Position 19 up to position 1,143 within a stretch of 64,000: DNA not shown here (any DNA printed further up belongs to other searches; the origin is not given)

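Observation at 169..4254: Complete type II CBASS anti-phage operon: NucC-like nuclease, CD-NTase, Cap2, Cap3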

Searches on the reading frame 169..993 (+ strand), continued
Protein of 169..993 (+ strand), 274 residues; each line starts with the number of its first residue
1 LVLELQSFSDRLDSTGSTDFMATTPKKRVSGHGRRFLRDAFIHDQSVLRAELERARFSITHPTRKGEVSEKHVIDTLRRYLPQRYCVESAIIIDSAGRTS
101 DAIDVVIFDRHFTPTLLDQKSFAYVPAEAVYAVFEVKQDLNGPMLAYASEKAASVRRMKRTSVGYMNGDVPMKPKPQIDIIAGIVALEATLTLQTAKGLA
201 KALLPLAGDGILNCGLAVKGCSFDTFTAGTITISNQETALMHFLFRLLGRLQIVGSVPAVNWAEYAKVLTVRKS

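Call 55: search_solved_structures(query=window:229-993:+, max_evalue=0.001, show_alignments=3)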
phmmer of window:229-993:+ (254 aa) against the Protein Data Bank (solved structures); distinct sequences matched with E-value up to 0.001: 5.
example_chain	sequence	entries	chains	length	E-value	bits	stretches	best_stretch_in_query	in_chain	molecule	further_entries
7zgv_A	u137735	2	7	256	3.8e-61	209.7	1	6-246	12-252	Serratia NucC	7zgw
6q1h_A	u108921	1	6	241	1.2e-38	136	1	30-250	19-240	Bacterial protein ORF C62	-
6p7o_A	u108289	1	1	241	1.6e-37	132.4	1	22-249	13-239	E. coli MS115-1 NucC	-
6p7p_A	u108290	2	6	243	8e-37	130.1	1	22-249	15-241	E. coli MS115-1 NucC 2-241 | E. coli MS115-1 NucC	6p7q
6uxf_A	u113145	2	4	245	4.3e-34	121.1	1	30-252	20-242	Vibrio meotecus sp. RC341 NucC | Vibrio metoecus sp. RC341 NucC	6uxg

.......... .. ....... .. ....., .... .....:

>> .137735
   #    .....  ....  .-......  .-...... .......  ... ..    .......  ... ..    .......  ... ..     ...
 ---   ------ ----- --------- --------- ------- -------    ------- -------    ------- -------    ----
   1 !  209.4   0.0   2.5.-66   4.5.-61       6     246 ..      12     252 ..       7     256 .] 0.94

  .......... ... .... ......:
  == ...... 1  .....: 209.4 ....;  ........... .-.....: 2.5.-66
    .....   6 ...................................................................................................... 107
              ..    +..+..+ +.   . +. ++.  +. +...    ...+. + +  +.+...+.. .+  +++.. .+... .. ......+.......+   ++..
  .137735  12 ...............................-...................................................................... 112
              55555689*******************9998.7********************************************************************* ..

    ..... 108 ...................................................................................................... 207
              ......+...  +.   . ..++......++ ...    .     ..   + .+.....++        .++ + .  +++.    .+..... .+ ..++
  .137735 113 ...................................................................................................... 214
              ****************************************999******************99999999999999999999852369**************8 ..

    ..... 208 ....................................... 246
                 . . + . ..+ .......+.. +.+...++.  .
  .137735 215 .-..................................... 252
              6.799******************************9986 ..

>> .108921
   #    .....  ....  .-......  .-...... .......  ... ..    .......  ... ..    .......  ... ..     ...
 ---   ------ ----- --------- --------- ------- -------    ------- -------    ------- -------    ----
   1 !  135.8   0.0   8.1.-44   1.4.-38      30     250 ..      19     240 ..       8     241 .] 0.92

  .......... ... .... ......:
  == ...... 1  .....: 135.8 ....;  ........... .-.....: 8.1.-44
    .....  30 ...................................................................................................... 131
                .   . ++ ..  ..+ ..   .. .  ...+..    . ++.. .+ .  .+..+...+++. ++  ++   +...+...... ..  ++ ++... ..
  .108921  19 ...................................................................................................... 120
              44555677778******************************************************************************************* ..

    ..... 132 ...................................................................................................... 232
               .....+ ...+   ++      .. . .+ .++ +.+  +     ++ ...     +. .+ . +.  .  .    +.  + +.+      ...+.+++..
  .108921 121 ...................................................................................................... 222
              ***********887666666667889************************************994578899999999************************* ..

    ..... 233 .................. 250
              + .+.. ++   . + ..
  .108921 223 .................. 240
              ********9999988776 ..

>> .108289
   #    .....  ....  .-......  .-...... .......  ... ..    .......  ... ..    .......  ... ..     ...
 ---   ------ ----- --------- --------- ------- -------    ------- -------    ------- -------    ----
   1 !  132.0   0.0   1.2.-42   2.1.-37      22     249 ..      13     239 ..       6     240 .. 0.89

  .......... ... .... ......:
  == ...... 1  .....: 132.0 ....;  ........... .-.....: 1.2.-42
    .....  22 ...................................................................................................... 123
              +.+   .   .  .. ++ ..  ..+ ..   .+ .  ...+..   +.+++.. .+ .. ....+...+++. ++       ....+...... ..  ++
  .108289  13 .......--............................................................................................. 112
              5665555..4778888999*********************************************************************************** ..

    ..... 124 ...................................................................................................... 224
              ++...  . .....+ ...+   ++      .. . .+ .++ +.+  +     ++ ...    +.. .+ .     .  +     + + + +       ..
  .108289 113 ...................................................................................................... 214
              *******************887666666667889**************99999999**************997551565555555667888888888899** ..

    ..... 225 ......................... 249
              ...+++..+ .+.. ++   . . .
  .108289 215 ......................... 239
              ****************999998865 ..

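Call 62: find_encoding_contigs(protein=P0003, flank=10000, max_places=2)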
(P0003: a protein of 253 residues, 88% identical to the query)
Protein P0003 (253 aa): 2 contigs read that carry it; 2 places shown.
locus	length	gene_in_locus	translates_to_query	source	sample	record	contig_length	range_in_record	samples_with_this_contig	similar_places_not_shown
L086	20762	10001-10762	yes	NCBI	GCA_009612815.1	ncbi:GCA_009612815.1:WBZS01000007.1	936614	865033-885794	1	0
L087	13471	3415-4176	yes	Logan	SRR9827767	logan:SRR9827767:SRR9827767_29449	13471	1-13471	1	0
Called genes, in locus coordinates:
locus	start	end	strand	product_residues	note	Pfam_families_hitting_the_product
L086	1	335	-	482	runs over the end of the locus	-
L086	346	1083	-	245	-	PF18962:Por_Secre_tail (weak)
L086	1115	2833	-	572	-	PF07732:Cu-oxidase_3, PF07731:Cu-oxidase_2, PF18962:Por_Secre_tail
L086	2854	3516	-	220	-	PF05711:TylF, PF13578:Methyltransf_24 (weak)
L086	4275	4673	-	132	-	-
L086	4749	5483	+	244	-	-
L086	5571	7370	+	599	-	PF25169:DUF7830, PF06054:CoiA_nuc (weak), PF19500:DUF6035, PF25167:DUF7829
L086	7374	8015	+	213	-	-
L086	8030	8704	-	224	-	-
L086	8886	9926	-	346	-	-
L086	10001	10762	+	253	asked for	PF20247:DUF6602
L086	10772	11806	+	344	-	PF21654:DncV-like_NTFase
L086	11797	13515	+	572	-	PF14461:Prok-E2_B, PF00899:ThiF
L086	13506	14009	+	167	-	PF14464:Prok-JAB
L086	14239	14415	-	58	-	-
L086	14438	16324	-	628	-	PF00122:E1-E2_ATPase, PF00702:Hydrolase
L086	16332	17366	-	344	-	PF00364:Biotin_lipoyl (faint), PF25917:BSH_RND, PF25919:BSH_CusB (weak), PF25973:BSH_CzcB, PF25984:BSH_YknX (weak), PF25944:Beta-barrel_RND (weak), PF25975:CzcB_C (weak), PF25989:YknX_C (weak)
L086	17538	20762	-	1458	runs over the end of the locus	PF00873:ACR_tran, PF02321:OEP (weak)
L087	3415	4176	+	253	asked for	PF20247:DUF6602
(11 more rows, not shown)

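Call 63: find_encoding_contigs(protein=P0004, flank=10000, max_places=2)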
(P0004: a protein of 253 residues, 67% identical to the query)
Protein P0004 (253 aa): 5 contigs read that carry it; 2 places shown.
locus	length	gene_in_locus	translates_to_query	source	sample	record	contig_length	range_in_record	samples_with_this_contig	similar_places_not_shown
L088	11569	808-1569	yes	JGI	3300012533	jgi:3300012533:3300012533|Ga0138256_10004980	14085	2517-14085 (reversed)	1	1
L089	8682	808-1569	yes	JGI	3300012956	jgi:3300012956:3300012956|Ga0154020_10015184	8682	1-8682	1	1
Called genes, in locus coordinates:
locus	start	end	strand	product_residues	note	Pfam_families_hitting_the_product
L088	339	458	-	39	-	-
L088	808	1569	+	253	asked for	PF20247:DUF6602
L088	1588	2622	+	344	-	PF21654:DncV-like_NTFase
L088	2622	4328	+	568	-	PF14461:Prok-E2_B, PF00899:ThiF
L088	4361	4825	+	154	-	PF14464:Prok-JAB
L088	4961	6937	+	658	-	PF13176:TPR_7 (faint), PF00515:TPR_1 (faint), PF07719:TPR_2 (faint), PF13174:TPR_6 (faint), PF13181:TPR_8 (faint), PF13414:TPR_11 (faint), PF13424:TPR_12 (faint), PF14559:TPR_19 (weak), +4 more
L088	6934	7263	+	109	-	PF12643:MazG-like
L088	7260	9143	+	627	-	PF20720:nSTAND3 (faint), PF09848:SLFN-g3_helicase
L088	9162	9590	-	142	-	-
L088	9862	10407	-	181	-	-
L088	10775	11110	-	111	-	-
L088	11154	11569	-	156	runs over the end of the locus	-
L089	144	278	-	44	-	-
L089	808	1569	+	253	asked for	PF20247:DUF6602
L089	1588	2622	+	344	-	PF21654:DncV-like_NTFase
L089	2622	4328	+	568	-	PF14461:Prok-E2_B, PF00899:ThiF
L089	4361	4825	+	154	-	PF14464:Prok-JAB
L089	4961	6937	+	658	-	PF13176:TPR_7 (faint), PF00515:TPR_1 (faint), PF07719:TPR_2 (faint), PF13174:TPR_6 (faint), PF13181:TPR_8 (faint), PF13414:TPR_11 (faint), PF13424:TPR_12 (faint), PF14559:TPR_19 (weak), +4 more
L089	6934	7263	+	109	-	PF12643:MazG-like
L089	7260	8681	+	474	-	?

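Call 75: search_protein_families(library=pfam, alignment_id=A4, max_evalue=0.001)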
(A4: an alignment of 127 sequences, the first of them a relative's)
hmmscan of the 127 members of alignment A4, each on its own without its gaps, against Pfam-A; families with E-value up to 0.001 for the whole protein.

A. member 1, L007:7216-7965:+ (250 aa): 1 family
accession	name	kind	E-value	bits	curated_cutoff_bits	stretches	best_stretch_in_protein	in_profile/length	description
PF18144.7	SMODS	-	8.7e-05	23.2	26.5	1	44-150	50-164/164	Second Messenger Oligonucleotide or Dinucleotide Synthetase domain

B. families by the number of members that match (of 127 scanned): 103 families (the first 25 are shown)
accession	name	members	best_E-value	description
PF18144.7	SMODS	24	6.1e-25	Second Messenger Oligonucleotide or Dinucleotide Synthetase domain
PF01909.29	NTP_transf_2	19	2.4e-07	Nucleotidyltransferase domain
PF18173.6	bacHORMA_2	7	1e-85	Bacterial HORMA domain 2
PF00004.35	AAA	7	2.2e-22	ATPase family associated with various cellular activities (AAA)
PF13401.12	AAA_22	7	6.1e-07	AAA domain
PF03787.20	RAMPs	6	3.1e-22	RAMP superfamily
PF18765.7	Polbeta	6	5e-05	Polymerase beta, Nucleotidyltransferase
PF07728.20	AAA_5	4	8.8e-09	AAA domain (dynein-related subfamily)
PF13481.12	AAA_25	4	8.6e-07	AAA domain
PF13191.12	AAA_16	4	8e-06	AAA ATPase domain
PF18138.6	bacHORMA_1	3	8.6e-60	Bacterial HORMA domain family 1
PF05729.18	NACHT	3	7.8e-09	NACHT domain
PF20720.3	nSTAND3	3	5.7e-06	Novel STAND NTPase 3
PF13811.11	DUF4186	2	5.5e-53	Domain of unknown function (DUF4186)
PF00903.31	Glyoxalase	2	4.5e-12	Glyoxalase/Bleomycin resistance protein/Dioxygenase superfamily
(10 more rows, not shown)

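Call 76: predict_structure(alignment_id=A1)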
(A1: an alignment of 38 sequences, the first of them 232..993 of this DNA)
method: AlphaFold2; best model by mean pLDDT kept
length: 253 residues; sequences in the alignment: 38
mean_pLDDT: 89.9   pTM: 0.88
mean pLDDT of the five models: 89.9, 88.8, 88.3, 87.0, 83.7
residues with pLDDT >= 90: 188; 70-90: 37; 50-70: 24; < 50: 4
segments of 3 or more residues with pLDDT < 50: 1-3
pLDDT, mean of each block of 10 residues (from residue 1): 53 91 97 77 70 97 95 94 94 66 92 96 98 96 90 93 97 96 97 98 96 97 98 89 89 70
secondary structure, 60 per line:
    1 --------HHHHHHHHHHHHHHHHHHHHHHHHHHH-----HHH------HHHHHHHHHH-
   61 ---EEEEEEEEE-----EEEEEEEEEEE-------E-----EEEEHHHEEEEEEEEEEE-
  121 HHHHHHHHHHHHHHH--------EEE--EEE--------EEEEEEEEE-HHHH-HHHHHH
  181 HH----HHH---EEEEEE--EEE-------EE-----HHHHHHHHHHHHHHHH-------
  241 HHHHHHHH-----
elements in order: H9-35 H50-59 E64-72 E78-88 E102-105 E109-119 H121-135 E144-146 E149-151 E160-168 H170-173 H175-182 E193-198 E201-203 H218-233 H241-248

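Call 78: fold_search(model_id=the predicted structure, library=pdb)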
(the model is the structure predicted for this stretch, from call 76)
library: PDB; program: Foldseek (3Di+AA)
matches with E <= 10: 246; with E <= 0.001: 14
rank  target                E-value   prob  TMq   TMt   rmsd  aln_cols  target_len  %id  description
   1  7zgv_A                8.7e-26  1.00  0.85  0.87   2.6       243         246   44  Serratia NucC bound to cA3 (released 2022-10-26)
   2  7zgw_A                1.5e-25  1.00  0.80  0.84   3.2       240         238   45  Serratia NucC apo form (released 2022-10-26)
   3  7zgw_B                3.9e-25  1.00  0.84  0.89   2.6       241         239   46  Serratia NucC apo form (released 2022-10-26)
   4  7zgw_C                6.4e-25  1.00  0.81  0.92   2.1       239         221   42  Serratia NucC apo form (released 2022-10-26)
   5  7zgw_D                2.9e-24  1.00  0.80  0.90   2.3       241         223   44  Serratia NucC apo form (released 2022-10-26)
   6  7zgw_F                6.0e-24  1.00  0.78  0.87   2.7       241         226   42  Serratia NucC apo form (released 2022-10-26)
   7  6p7p_C                1.6e-23  1.00  0.84  0.87   2.4       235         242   35  Structure of E. coli MS115-1 NucC, cAAA-bound form (released 2019-12-25)
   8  6p7p_A                1.6e-23  1.00  0.83  0.88   2.3       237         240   35  Structure of E. coli MS115-1 NucC, cAAA-bound form (released 2019-12-25)
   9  6p7p_B                2.0e-23  1.00  0.85  0.89   2.3       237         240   35  Structure of E. coli MS115-1 NucC, cAAA-bound form (released 2019-12-25)
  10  6q1h_A                3.4e-23  1.00  0.84  0.88   2.5       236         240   34  Structure of P. aeruginosa ATCC27853 NucC, cAAA-bound form (released 2019-12-25)
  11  6q1h_G                4.1e-23  1.00  0.84  0.89   2.5       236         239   34  Structure of P. aeruginosa ATCC27853 NucC, cAAA-bound form (released 2019-12-25)
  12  6uxf                  1.0e-22  1.00  0.82  0.86   2.7       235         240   34  Structure of V. metoecus NucC, hexamer form (released 2019-12-25)
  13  6p7o                  1.3e-21  1.00  0.79  0.88   2.2       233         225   33  Structure of E. coli MS115-1 NucC, Apo form (released 2019-12-25)
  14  6uxg_A                1.5e-21  1.00  0.75  0.82   4.0       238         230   34  Structure of V. metoecus NucC, trimer form (released 2019-12-25)
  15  1fiu_A                1.0e-02  0.75  0.30  0.27  10.2       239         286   11  TETRAMERIC RESTRICTION ENDONUCLEASE NGOMIV IN COMPLEX WITH CLEAVED DNA (released 2001-02-07)
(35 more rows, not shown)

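Call 83: search_protein_families(library=padloc, proteins=[L014:9827-10285:+, L001:9856-10284:+, L019:9824-10330:+], max_evalue=0.01)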
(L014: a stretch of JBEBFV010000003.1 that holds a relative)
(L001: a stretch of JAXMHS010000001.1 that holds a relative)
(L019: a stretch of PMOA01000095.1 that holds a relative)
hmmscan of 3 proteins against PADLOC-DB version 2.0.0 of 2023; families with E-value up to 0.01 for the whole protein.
L014:9827-10285:+ (152 aa): 13 families
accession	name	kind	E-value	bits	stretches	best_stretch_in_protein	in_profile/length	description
PDLC00862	E2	-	1.6e-39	133.3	1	11-136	22-148/150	E2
PDLC00816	Cyclase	-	2.3e-34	117.2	1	4-135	410-542/542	oligonucleotide-cyclase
PDLC00876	E2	-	2.4e-34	116.3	1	18-142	14-143/158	E2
PDLC00864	E2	-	5e-32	109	1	20-142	17-148/153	E2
PDLC00863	E2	-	7.2e-31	105.3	1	13-140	9-144/149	E2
PDLC00858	E2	-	6.2e-28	95.8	1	9-142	9-141/148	E2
PDLC00877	E2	-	5e-26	89.5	1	20-141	13-146/150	E2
PDLC00873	E2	-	5.8e-24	82.2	1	41-138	4-106/110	E2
PDLC00866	E2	-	4.4e-16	56.7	1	83-136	25-77/82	E2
PDLC00867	E2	-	0.0002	19.2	1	53-137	60-144/145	E2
PDLC00869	E2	-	0.0012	16.8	1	75-138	84-154/158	E2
PDLC00872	E2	-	0.0019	15.7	1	22-98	11-94/216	E2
PDLC00865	E2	-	0.0028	15.1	1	13-135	6-137/219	E2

L001:9856-10284:+ (142 aa): 14 families
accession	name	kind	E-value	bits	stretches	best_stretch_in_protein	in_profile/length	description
PDLC00862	E2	-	5e-43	144.7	1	12-138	20-147/150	E2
PDLC00816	Cyclase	-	3.7e-36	123.1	1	11-138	414-542/542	oligonucleotide-cyclase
PDLC00876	E2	-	2.5e-32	109.7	1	16-139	10-137/158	E2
PDLC00858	E2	-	3.6e-30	103.1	1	8-138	5-134/148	E2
PDLC00864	E2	-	8.6e-28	95.3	1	16-139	10-142/153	E2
PDLC00863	E2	-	4.5e-27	93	1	13-134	6-135/149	E2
PDLC00877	E2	-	5.9e-23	79.5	1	17-139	7-141/150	E2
PDLC00873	E2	-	1.5e-21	74.4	1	44-134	4-100/110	E2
PDLC00866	E2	-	6.2e-16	56.2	1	86-134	25-73/82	E2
PDLC00872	E2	-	1.8e-05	22.3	1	24-101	10-94/216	E2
PDLC00869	E2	-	0.0001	20.2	1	81-139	87-152/158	E2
PDLC00867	E2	-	0.00063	17.6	1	57-140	61-144/145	E2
PDLC00844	E1-E2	-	0.0015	15.3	1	57-115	44-107/489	E1-E2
PDLC00865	E2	-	0.0065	13.9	1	54-138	48-137/219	E2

L019:9824-10330:+ (168 aa): 13 families
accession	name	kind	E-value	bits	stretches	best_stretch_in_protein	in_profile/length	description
PDLC00862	E2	-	1.8e-35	120.2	1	14-147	13-147/150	E2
PDLC00876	E2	-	3.8e-32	109.2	1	26-155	11-144/158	E2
PDLC00816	Cyclase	-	7.2e-29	99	1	29-145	423-540/542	oligonucleotide-cyclase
PDLC00864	E2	-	8.9e-26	88.7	1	30-148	15-142/153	E2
PDLC00863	E2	-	6.6e-25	85.9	1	25-144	9-136/149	E2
PDLC00858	E2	-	1.2e-23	81.9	1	49-153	37-140/148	E2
PDLC00877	E2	-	5.8e-22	76.3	1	39-148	21-141/150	E2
PDLC00873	E2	-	7.4e-20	69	1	54-144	5-101/110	E2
PDLC00866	E2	-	7.3e-15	52.8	1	98-144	28-74/82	E2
PDLC00844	E1-E2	-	8.7e-06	22.6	1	43-128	30-107/489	E1-E2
PDLC00865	E2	-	2.8e-05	21.6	1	58-142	43-132/219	E2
PDLC00867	E2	-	0.00063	17.6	1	67-148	62-143/145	E2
PDLC00872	E2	-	0.0081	13.7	1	34-105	11-89/216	E2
